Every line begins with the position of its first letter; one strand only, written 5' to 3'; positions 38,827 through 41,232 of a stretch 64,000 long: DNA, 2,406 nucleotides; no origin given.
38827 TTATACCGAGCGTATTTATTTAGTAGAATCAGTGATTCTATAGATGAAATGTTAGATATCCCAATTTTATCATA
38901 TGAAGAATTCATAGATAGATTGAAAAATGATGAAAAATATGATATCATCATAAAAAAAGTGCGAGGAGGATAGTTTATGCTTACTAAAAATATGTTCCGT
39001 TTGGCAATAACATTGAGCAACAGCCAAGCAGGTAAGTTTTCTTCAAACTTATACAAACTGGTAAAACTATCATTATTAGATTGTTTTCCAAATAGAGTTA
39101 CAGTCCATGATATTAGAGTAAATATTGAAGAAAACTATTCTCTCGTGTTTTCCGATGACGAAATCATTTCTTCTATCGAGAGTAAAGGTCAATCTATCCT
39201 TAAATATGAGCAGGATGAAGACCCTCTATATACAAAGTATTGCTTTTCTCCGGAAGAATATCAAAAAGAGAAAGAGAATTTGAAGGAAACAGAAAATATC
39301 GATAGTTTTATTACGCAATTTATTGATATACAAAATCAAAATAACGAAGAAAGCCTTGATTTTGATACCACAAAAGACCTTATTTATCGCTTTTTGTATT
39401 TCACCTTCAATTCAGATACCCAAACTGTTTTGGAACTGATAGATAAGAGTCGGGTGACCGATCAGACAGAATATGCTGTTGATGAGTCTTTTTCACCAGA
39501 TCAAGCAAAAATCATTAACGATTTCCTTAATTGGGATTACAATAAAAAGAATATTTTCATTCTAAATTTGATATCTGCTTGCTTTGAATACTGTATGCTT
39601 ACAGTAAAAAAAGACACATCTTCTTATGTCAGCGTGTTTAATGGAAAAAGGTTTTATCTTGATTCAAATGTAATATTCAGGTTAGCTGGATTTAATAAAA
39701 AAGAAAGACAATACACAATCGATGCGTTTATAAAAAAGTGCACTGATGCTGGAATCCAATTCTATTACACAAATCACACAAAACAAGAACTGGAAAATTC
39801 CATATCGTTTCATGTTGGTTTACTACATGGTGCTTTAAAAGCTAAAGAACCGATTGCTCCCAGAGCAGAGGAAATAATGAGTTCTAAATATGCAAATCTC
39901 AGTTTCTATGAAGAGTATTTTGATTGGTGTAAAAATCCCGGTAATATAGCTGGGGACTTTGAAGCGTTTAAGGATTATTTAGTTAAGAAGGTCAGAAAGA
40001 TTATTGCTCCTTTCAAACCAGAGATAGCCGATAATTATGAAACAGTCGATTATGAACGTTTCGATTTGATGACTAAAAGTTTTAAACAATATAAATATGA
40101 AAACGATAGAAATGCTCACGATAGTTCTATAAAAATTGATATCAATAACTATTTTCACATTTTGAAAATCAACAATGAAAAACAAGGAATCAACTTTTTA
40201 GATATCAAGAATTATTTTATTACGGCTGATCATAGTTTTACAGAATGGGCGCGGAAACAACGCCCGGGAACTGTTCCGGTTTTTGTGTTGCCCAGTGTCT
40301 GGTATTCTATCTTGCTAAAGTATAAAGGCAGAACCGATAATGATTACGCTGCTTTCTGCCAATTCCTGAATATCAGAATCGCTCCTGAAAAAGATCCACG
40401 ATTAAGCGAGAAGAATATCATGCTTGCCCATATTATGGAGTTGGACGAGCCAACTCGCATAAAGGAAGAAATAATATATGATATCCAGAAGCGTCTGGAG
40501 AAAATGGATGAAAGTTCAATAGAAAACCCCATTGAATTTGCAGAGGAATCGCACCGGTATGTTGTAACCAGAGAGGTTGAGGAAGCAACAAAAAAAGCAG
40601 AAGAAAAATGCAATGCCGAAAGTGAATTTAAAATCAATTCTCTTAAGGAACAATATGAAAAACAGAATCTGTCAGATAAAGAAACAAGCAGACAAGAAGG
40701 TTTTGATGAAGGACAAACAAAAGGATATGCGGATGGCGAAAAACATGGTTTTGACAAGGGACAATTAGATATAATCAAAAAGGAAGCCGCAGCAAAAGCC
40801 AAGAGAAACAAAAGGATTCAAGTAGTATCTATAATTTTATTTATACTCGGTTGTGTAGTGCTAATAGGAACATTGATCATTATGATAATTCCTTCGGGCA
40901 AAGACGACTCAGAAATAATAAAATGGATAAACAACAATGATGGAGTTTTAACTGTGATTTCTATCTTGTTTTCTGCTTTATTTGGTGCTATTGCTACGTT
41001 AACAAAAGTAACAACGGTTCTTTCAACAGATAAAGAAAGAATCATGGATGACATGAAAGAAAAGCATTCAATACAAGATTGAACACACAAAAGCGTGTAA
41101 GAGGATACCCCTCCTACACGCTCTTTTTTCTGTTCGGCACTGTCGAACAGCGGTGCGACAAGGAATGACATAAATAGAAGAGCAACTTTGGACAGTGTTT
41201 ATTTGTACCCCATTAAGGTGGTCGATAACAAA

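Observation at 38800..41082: Candidate new two-gene defence module: 57-aa ORF plus membrane-anchored PIN-like nuclease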

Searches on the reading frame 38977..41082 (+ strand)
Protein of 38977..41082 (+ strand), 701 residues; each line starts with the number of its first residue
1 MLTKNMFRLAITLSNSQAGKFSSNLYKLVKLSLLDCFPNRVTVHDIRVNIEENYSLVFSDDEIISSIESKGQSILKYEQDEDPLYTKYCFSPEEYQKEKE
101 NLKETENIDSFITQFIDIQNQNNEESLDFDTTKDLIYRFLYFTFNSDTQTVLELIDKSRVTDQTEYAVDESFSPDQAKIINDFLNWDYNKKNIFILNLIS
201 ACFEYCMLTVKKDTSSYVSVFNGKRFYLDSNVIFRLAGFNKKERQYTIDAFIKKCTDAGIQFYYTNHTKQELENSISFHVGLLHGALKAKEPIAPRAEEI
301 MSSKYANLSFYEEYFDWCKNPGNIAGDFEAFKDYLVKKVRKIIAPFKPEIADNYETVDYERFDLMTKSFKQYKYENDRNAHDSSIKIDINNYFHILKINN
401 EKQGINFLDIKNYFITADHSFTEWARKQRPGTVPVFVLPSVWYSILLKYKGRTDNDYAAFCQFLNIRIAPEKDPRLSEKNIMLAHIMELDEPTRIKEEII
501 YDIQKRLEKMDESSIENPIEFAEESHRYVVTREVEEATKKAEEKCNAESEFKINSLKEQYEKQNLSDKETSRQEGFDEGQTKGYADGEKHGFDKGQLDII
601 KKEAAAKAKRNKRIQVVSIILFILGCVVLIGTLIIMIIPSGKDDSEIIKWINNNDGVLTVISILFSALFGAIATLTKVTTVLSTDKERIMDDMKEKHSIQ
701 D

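Call 3: search_protein_families(library=pfam, proteins=[window:38977-41082:+], max_evalue=0.1)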
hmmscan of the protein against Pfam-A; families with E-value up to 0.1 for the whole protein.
window:38977-41082:+ (701 aa): 5 families
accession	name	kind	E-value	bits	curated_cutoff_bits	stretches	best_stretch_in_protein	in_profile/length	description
PF09811.14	Yae1_N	-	0.02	15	27.5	1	568-595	10-37/39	Essential protein Yae1, N terminal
PF13800.11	Sigma_reg_N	-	0.025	15.3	26.3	0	602-650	1-49/91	Sigma factor regulator N-terminal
PF05915.17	TMEM_230_134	-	0.029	14.9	26.8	1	605-647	40-82/119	Transmembrane proteins 230/134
PF05767.17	Pox_A14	-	0.043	14.4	27.7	0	610-635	40-65/93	Poxvirus virion envelope protein A14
PF01616.22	Orbi_NS3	-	0.089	12.8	27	0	601-692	66-157/179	Orbivirus NS3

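Call 4: search_protein_families(library=padloc, proteins=[window:38977-41082:+], max_evalue=0.1)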
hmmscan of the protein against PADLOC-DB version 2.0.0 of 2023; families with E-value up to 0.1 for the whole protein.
window:38977-41082:+ (701 aa): 0 families

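Call 5: search_protein_families(library=ncbifam, proteins=[window:38977-41082:+], max_evalue=0.1)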
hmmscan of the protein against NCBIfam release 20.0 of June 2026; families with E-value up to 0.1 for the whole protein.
window:38977-41082:+ (701 aa): 9 families
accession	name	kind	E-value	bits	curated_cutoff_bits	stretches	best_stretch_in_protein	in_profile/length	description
NF004266.1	PRK05687.1-1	equivalog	2.8e-05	23.7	260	1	531-612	21-98/230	flagellar assembly protein FliH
NF004270.2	PRK05687.2-1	equivalog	0.00013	21.7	180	1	527-602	9-85/223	flagellar assembly protein FliH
NF005198.1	PRK06669.1-3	equivalog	0.00022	20.5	200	1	497-600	66-159/299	flagellar assembly protein FliH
NF004267.1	PRK05687.1-3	equivalog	0.00027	20.2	293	1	534-604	49-120/266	flagellar assembly protein FliH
NF004269.1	PRK05687.1-5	equivalog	0.0053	16.4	279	1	536-607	33-98/249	flagellar assembly protein FliH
NF050099.1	SepX_GlpR_2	exception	0.0092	16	150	1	501-629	17-118/250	divisome protein SepX/GlpR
NF009925.1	PRK13386.1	equivalog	0.0098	15.2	192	1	557-596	36-75/228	flagellar assembly protein FliH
TIGR03825.1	FliH_bacil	equivalog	0.026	14.1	148.9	1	509-589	27-107/255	flagellar assembly protein FliH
TIGR04260.1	Cyano_gly_rpt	equivalog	0.088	13.4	31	0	530-596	19-84/118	GrrA/OscA1 family cyclophane-containing rSAM-modified RiPP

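Call 11: find_homologous_proteins(query=window:38977-41082:+)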
Query window:38977-41082:+ (701 aa): 137 proteins with E <= 0.001 among 8000 candidates; the best 120 are listed.
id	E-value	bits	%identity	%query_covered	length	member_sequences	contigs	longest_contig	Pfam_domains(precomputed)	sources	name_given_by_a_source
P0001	0.0e+0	1568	100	100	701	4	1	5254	-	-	-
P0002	8.7e-230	783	53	100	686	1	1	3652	-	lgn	-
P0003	1.1e-218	746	52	100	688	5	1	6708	-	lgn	-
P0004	3.6e-216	738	51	100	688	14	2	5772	-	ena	-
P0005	3.4e-215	735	51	100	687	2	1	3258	-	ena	-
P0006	6.4e-208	711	54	87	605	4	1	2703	-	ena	-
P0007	1.1e-199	684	49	100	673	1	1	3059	-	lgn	-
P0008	3.2e-194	665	47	99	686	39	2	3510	-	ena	-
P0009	9.6e-192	657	46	100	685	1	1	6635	-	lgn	-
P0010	9.6e-192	657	46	99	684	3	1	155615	-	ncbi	-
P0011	1.7e-191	656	47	100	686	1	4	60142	-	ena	-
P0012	7.3e-191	654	47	98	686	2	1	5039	-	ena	-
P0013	3.0e-190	652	46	99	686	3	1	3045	-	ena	-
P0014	3.1e-190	652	48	99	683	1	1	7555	-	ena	-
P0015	5.7e-190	651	46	100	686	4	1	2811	-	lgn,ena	-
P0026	2.4e-179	616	45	99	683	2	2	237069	-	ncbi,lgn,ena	-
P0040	3.1e-159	550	42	99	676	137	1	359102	-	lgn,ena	-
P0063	5.2e-134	467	39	99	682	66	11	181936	-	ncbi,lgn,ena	-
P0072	2.2e-126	441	37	99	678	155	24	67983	-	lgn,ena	-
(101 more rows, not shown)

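Call 13: search_solved_structures(query=window:38977-41082:+, max_evalue=1)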
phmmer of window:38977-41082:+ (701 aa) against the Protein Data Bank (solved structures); distinct sequences matched with E-value up to 1: 1.
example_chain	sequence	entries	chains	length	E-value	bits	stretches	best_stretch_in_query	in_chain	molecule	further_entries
8i6o_A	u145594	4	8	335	0.27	13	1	593-673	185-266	Cell division protein FtsX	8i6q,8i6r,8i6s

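Call 16: search_solved_structures(query=A1, max_evalue=10)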
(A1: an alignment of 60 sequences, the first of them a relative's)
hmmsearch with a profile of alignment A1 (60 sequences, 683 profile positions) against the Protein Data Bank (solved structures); distinct sequences matched with E-value up to 10: 2.
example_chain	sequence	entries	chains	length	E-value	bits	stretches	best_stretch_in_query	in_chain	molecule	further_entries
7zly_A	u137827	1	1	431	0.98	11.1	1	559-653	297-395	Hydroxycarboxylic acid receptor 2,Soluble cytochrome b562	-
9d3e_A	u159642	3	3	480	2.9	9.6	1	556-652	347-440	Human CCR6 | CCR6, Soluble cytochrome b562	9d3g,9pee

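Call 17: find_related_loci(query=A1, collection=genome_contigs, flank=6000)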
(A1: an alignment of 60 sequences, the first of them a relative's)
Query A1 (701 aa) in genome_contigs; peptide patterns used: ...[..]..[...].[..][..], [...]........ (x = any residue, [..] = any of these).
134 stretches matched a pattern; 65 encode a relative of the query (tblastn E <= 1e-3); 65 distinct loci.
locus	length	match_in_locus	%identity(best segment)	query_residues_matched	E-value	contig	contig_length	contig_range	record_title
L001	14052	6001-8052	47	1-698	0e+0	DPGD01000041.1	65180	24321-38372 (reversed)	MAG TPA_asm: Clostridiales bacterium isolate UBA11512 contig_1449, whole genome shotgun sequence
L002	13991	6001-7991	48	1-699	9e-148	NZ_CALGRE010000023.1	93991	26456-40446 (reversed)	MAG: uncultured Eubacterium sp. isolate SRR5024280_bin.55_CONCOCT_v1.1_MAG ERZ505334.242, whole genome shotgun sequence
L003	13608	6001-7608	39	7-550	1e-119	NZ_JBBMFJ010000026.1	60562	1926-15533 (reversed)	Ventrimonas faecis strain CLA-AP-H27 CLA-AP-H27_contig_26_length_60562, whole genome shotgun sequence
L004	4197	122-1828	35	1-559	4e-101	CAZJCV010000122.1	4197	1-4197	MAG TPA_asm: uncultured Lachnospiraceae bacterium isolate SRP192927_co8_192 genome assembly, contig: NODE_23771_length_4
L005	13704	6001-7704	36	4-584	2e-99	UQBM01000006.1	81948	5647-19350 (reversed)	uncultured Mollicutes bacterium isolate UMGS116 genome assembly, contig: NODE_45_length_81948_cov_42.597572, whole genom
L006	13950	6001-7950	33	1-697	7e-110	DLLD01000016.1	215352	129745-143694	MAG TPA_asm: Christensenella sp. UBA7571 UBA7571_contig_340, whole genome shotgun sequence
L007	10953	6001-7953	31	1-638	2e-89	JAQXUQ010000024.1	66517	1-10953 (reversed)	MAG: Bacillota bacterium isolate SUG1538 k141_211124, whole genome shotgun sequence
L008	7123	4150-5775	30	1-562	9e-80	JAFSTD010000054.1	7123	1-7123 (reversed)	MAG: Bacteroidales bacterium isolate RGIG3450 Goat_Rumen.Co__c1451528, whole genome shotgun sequence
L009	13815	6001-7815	29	1-637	1e-74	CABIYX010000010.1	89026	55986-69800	Clostridiales bacterium isolate MGYG-HGUT-00086 genome assembly, contig: .18048_2_82.10, whole genome shotgun sequence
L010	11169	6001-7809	29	1-635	5e-73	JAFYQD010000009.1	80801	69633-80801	MAG: Oscillospiraceae bacterium isolate RGIG7320 Water_buffalos_Cecum-4__c708906, whole genome shotgun sequence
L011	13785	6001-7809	28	1-633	6e-70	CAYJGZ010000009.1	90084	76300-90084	MAG TPA_asm: uncultured Oscillospiraceae bacterium isolate ERP123703_co1_28 genome assembly, contig: NODE_178_length_900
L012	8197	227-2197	27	4-688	1e-69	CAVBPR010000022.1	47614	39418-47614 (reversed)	bacterium isolate G02643-L1_cleanbin_000026 genome assembly, contig: Spades_G02643-L1_contig_191, whole genome shotgun s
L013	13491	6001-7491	31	1-503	9e-69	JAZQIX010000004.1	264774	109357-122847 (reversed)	MAG: Ruminococcus sp. isolate T1900044622_TS20190088.MAGScoT_cleanbin_000012 SGB_902_k141_826384, whole genome shotgun s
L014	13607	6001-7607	40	7-550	7e-68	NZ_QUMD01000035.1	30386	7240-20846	Clostridium sp. OF09-36 OF09-36.Scaf35, whole genome shotgun sequence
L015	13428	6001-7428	31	5-483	7e-68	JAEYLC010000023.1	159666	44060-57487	MAG: Bacillota bacterium isolate OH_HFB_48 k127_135408, whole genome shotgun sequence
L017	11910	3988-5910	28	4-674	4e-65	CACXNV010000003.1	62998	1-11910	MAG: uncultured Erysipelotrichaceae bacterium isolate RUG11432 genome assembly, contig: RUG11432_asm_3, whole genome sho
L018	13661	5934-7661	30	4-576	7e-64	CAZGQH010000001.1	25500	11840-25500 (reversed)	MAG TPA_asm: uncultured Lachnospiraceae bacterium isolate binchicken_co370_226 genome assembly, contig: NODE_2146_length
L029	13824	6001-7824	26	2-624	4e-44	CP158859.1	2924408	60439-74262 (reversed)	Paenimyroides tangerinum strain FLA6 chromosome, complete genome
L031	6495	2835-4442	28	2-542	4e-44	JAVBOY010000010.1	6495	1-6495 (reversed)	MAG: Lentimicrobiaceae bacterium isolate EPI_MAG_00121 c_000001015999, whole genome shotgun sequence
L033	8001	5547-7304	29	6-587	1e-42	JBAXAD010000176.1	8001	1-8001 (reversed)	MAG: Paludibacter sp. isolate ELA132 MAG132_176, whole genome shotgun sequence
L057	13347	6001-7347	25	4-467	1e-32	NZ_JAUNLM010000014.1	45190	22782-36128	MAG: Clostridium sp. isolate S30M_St_27 NODE_361_length_45190_cov_30.694561, whole genome shotgun sequence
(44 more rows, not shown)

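Call 23: predict_structure(alignment_id=A1)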
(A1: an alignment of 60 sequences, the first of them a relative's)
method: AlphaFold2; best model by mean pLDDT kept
length: 701 residues; sequences in the alignment: 60
mean_pLDDT: 82.9   pTM: 0.69
mean pLDDT of the five models: 82.9, 82.4, 81.5, 80.1, 79.6
residues with pLDDT >= 90: 280; 70-90: 307; 50-70: 83; < 50: 31
segments of 3 or more residues with pLDDT < 50: 163-169, 571-592
pLDDT, mean of each block of 10 residues (from residue 1): 80 70 89 91 93 90 88 76 81 89 78 92 83 92 84 76 49 85 91 87 86 73 93 91 89 93 97 94 89 91 72 94 94 96 96 94 95 79 92 93 75 92 88 88 85 83 76 81 92 95 91 84 95 91 88 86 69 40 39 65 82 80 79 69 61 71 76 66 76 74 44
secondary structure, 60 per line:
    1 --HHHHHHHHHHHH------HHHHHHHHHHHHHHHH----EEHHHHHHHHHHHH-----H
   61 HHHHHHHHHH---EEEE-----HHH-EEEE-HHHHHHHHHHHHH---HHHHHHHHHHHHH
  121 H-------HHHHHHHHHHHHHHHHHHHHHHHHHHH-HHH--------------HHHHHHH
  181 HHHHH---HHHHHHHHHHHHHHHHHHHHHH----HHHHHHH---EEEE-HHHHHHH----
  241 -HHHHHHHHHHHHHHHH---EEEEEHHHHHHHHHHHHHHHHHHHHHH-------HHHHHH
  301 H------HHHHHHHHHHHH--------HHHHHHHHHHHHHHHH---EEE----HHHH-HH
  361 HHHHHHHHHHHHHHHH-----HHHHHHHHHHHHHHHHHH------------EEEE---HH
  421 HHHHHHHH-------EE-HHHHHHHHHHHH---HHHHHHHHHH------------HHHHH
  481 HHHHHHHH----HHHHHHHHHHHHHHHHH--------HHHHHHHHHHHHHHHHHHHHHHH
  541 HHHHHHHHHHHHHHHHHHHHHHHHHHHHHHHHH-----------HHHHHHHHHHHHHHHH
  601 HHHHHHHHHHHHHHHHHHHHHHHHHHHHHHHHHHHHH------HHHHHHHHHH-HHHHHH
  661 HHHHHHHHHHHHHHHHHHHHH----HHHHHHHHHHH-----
elements in order (helices of 4 or more, strands of 3 or more residues): H3-14 H21-36 H43-54 H60-70 E74-77 E87-90 H92-104 H108-121 H129-155 H174-185 H189-210 H215-221 E225-228 H230-236 H242-257 E261-265 H266-287 H295-301 H308-319 H328-343 E347-349 H354-357 H359-376 H382-399 E412-415 H419-428 H439-450 H454-463 H476-488 H493-509 H518-573 H585-637 H644-653 H655-681 H686-696

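Call 27: search_protein_families(library=pfam, alignment_id=A2, max_evalue=0.00001)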
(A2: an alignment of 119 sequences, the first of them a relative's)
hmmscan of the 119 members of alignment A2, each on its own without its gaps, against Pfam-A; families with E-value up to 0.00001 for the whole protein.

A. member 1, L001:4771-5385:+ (204 aa): 1 family
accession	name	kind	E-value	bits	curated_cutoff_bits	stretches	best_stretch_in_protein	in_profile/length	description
PF00717.28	Peptidase_S24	-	4.3e-21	75.2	23.3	1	82-196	3-115/116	Peptidase S24-like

B. families by the number of members that match (of 119 scanned): 103 families (the first 25 are shown)
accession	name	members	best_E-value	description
PF01420.25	Methylase_S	11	6.6e-44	Type I restriction modification DNA specificity domain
PF11867.13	T1RH-like_C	3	6.3e-96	Type I restriction enzyme HindI endonuclease subunit-like, C-terminal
PF18766.7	SWI2_SNF2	3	7.9e-78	SWI2/SNF2 ATPase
PF04313.20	HSDR_N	3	1e-41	Type I restriction enzyme R protein N terminus (HSDR_N)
PF04851.21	ResIII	3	1.9e-21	Type III restriction enzyme, res subunit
PF22679.2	T1R_D3-like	3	2e-21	Type I restriction enzyme subunit R domain 3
PF00589.27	Phage_integrase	2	6.8e-38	Phage integrase family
PF00239.26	Resolvase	2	1.5e-33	Resolvase, N terminal domain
PF22483.2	Mu-transpos_C_2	2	1.8e-20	Mu transposase, C-terminal domain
PF01738.24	DLH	2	4.3e-10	Dienelactone hydrolase family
PF00665.32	rve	2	6.6e-10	Integrase core domain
PF01039.27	Carboxyl_trans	1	2.9e-186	Carboxyl transferase domain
PF12987.12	DUF3871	1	5.5e-158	Domain of unknown function, B. Theta Gene description (DUF3871)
PF20693.3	YobI-ATPase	1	3.9e-116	YobI-like P-loop NTPase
PF02696.19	SelO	1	2.1e-107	Protein adenylyltransferase SelO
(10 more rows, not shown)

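Call 28: fold_search(model_id=the predicted structure, library=pdb)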
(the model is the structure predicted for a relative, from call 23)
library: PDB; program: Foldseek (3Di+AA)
matches with E <= 10: 326; with E <= 0.001: 0
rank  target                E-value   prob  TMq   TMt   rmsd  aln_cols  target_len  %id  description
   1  3qe9_Y                2.0e-02  0.66  0.12  0.20  19.8       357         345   12  Crystal structure of human exonuclease 1 Exo1 (D173A) in complex with DNA (complex I) (released 2011-04-20)
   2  5v0a_Z                3.1e-02  0.60  0.12  0.20  19.8       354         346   12  Crystal structure of human exonuclease 1 Exo1 (D225A) in complex with 5' recessed-end DNA (rVIII) (released 2017-05-24)
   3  7mxr_Z                3.7e-02  0.63  0.12  0.21  18.7       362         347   12  Crystal structure of human exonuclease 1 Exo1 (WT) in complex with 5' recessed-end DNA (r-2) (released 2023-05-10)
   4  2fe1                  5.0e-02  1.00  0.14  0.64   5.5       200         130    9  Crystal Structure of PAE0151 from Pyrobaculum aerophilum (released 2005-12-27)
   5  5v0c_Z                6.5e-02  0.47  0.12  0.20  19.6       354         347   11  Crystal structure of human exonuclease 1 Exo1 (WT) in complex with 5' flap DNA (f2I) (released 2017-05-24)
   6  5uzv_Z                8.1e-02  0.47  0.12  0.21  19.1       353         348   11  Crystal structure of human exonuclease 1 Exo1 (WT) in complex with 5' recessed-end DNA (rI) (released 2017-05-24)
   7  7mxw_Z                9.2e-02  0.35  0.12  0.20  19.2       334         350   14  Crystal structure of human exonuclease 1 Exo1 (WT) in complex with 5' flap DNA (uf1) (released 2023-05-10)
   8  5v05_Z                1.1e-01  0.35  0.12  0.20  19.9       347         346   12  Crystal structure of human exonuclease 1 Exo1 (WT) in complex with 5' recessed-end DNA (rIII) (released 2017-05-24)
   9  7mxx_Z                1.3e-01  0.41  0.13  0.22  19.8       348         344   11  Crystal structure of human exonuclease 1 Exo1 (R92A) in complex with 5' flap DNA (uf4) (released 2023-05-10)
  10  9bon_B                1.6e-01  0.14  0.10  0.13  24.3       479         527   13  Crystal structure of glucosyltransferase (GTD) domain of TpeL (released 2024-08-07)
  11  7vwv_B                1.9e-01  1.00  0.09  0.76   2.5        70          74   18  The crystal structure of African swine fever virus I73R (released 2022-11-16)
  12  5ecw_A                2.1e-01  1.00  0.15  0.63   5.7       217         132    8  Structure of the Shigella flexneri VapC mutant D7A (released 2016-02-17)
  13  9bon_A                2.3e-01  0.13  0.12  0.14  23.2       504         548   11  Crystal structure of glucosyltransferase (GTD) domain of TpeL (released 2024-08-07)
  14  7viv_A                2.5e-01  1.00  0.09  0.79   2.4        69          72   19  Crystal structure of the I73R from African Swine Fever Virus (released 2022-09-07)
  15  7ckh_B                3.0e-01  0.60  0.17  0.33  16.4       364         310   11  Crystal structure of TMSiPheRS (released 2021-03-31)
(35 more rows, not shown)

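Call 29: search_protein_representatives(protein=window:38977-41082:+)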
Query: 701 residues. Proteins with E-value up to 0.001 (for the whole library): 497; up to 1e-10: 396; up to 1e-30: 228. The best 150 are listed.
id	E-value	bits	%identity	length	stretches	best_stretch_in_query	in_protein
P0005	1.1e-215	734.7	53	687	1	2-699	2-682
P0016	2.0e-190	651.2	48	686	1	1-697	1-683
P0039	9.1e-160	549.9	44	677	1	5-697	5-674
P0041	2.3e-159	548.6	46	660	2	4-546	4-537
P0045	1.6e-153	529.3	43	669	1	4-696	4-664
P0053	5.8e-141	487.8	38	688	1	5-691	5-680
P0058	1.1e-136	473.6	50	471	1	207-699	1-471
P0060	1.1e-135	470.3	43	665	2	4-550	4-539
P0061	5.8e-135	468.0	38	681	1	5-689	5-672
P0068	2.3e-128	446.2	36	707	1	4-695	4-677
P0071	2.8e-127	442.6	40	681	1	4-694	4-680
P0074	4.9e-121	421.9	38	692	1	4-692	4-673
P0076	2.3e-120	419.7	41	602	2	85-546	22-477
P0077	1.4e-119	417.1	40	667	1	5-683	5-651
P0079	4.0e-113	395.8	38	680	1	1-638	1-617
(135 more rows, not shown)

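Call 30: search_protein_families(library=pfam, alignment_id=A1, max_evalue=0.05)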
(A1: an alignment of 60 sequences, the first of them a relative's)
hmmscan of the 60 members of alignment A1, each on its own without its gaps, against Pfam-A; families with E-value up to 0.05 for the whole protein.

A. member 1, P0001 (701 aa): 4 families
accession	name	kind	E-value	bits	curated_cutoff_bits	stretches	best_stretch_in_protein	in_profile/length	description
PF13800.11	Sigma_reg_N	-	0.025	15.3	26.3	0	602-650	1-49/91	Sigma factor regulator N-terminal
PF05915.17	TMEM_230_134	-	0.029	14.9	26.8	0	605-647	40-82/119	Transmembrane proteins 230/134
PF09811.14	Yae1_N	-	0.03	14.5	27.5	0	568-595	10-37/39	Essential protein Yae1, N terminal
PF05767.17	Pox_A14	-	0.043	14.4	27.7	0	610-635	40-65/93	Poxvirus virion envelope protein A14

B. families by the number of members that match (of 60 scanned): 47 families (the first 25 are shown)
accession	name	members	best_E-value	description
PF20990.2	DUF2207_C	10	0.00084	Predicted membrane protein (DUF2207) C-terminal domain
PF24983.1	DUF7774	6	0.0029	Domain of unknown function (DUF7774)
PF01616.22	Orbi_NS3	3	9.6e-05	Orbivirus NS3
PF04079.22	SMC_ScpB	3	0.0036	Segregation and condensation complex subunit ScpB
PF06143.16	Baculo_11_kDa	3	0.0084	Baculovirus 11 kDa family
PF09811.14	Yae1_N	3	0.0096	Essential protein Yae1, N terminal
PF10864.13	DUF2663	2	0.0011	Protein of unknown function (DUF2663)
PF16289.11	PIN_12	2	0.0023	PIN domain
PF13800.11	Sigma_reg_N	2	0.0025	Sigma factor regulator N-terminal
PF10329.14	DUF2417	2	0.0038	Region of unknown function (DUF2417)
PF06687.17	SUR7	2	0.0078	SUR7/PalI family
PF23191.1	WH_MCM3_C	1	0.00045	MCM3-like, winged helix domain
PF04547.17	Anoctamin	1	0.00083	Calcium-activated chloride channel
PF00955.27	HCO3_cotransp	1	0.0012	HCO3- transporter integral membrane domain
PF14093.11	DUF4271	1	0.0016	Domain of unknown function (DUF4271)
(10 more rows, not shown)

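Call 33: find_encoding_contigs(protein=P0010, flank=5000, max_places=3)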
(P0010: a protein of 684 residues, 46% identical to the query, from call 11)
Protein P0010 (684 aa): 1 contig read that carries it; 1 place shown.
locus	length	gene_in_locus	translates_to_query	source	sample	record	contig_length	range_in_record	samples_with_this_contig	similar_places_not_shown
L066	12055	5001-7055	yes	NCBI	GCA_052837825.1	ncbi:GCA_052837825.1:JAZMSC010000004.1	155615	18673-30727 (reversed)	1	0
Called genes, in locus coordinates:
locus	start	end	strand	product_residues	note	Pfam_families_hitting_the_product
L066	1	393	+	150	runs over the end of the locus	-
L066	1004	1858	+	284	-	PF07508:Recombinase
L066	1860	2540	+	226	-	PF00239:Resolvase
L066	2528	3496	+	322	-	PF07508:Recombinase, PF13408:Zn_ribbon_recom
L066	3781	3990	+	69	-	-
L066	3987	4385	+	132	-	PF00717:Peptidase_S24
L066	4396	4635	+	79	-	-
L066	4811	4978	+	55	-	-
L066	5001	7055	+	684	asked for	-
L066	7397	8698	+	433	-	PF13173:AAA_14, PF13635:DUF4143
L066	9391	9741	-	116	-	-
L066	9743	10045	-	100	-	-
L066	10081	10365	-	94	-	-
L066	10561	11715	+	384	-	PF14386:DUF4417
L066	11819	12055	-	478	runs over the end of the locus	PF01547:SBP_bac_1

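Call 34: find_encoding_contigs(protein=P0003, flank=5000, max_places=3)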
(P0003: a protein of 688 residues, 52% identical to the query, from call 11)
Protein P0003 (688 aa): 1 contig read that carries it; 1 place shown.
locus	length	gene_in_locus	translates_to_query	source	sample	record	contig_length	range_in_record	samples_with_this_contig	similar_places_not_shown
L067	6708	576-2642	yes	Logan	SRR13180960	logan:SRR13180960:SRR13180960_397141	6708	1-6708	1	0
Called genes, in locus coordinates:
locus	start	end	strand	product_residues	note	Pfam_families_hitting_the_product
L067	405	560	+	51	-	-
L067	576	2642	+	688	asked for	-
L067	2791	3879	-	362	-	PF00069:Pkinase, PF07714:PK_Tyr_Ser-Thr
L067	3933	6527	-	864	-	PF03235:GmrSD_N, PF07510:GmrSD_C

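Call 35: find_encoding_contigs(protein=P0026, flank=5000, max_places=2)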
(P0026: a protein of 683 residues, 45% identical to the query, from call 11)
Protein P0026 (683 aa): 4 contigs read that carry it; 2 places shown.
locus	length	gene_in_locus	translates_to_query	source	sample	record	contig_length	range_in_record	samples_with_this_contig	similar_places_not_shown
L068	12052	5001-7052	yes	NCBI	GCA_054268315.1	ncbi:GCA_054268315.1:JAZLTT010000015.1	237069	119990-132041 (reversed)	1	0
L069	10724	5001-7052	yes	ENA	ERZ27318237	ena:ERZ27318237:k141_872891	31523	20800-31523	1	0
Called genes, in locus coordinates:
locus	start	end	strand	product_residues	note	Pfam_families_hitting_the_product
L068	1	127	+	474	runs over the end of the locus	PF12161:HsdM_N (weak), PF02384:N6_Mtase, PF01170:UPF0020, PF07669:Eco57I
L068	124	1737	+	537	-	PF01420:Methylase_S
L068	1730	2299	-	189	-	PF01420:Methylase_S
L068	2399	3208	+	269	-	PF00589:Phage_integrase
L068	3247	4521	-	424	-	PF01420:Methylase_S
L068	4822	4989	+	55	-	-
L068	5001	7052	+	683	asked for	-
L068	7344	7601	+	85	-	PF20648:DUF6809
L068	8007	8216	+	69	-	PF12728:HTH_17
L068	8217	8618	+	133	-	PF01978:TrmB (faint), PF13730:HTH_36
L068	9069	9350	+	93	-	-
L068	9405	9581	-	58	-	PF18495:VbhA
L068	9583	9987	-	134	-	PF01934:HepT-like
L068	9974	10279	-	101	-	PF01909:NTP_transf_2, PF18765:Polbeta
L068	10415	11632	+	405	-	PF14659:Phage_int_SAM_3 (weak), PF22022:Phage_int_M (weak), PF00589:Phage_integrase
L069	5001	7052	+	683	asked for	-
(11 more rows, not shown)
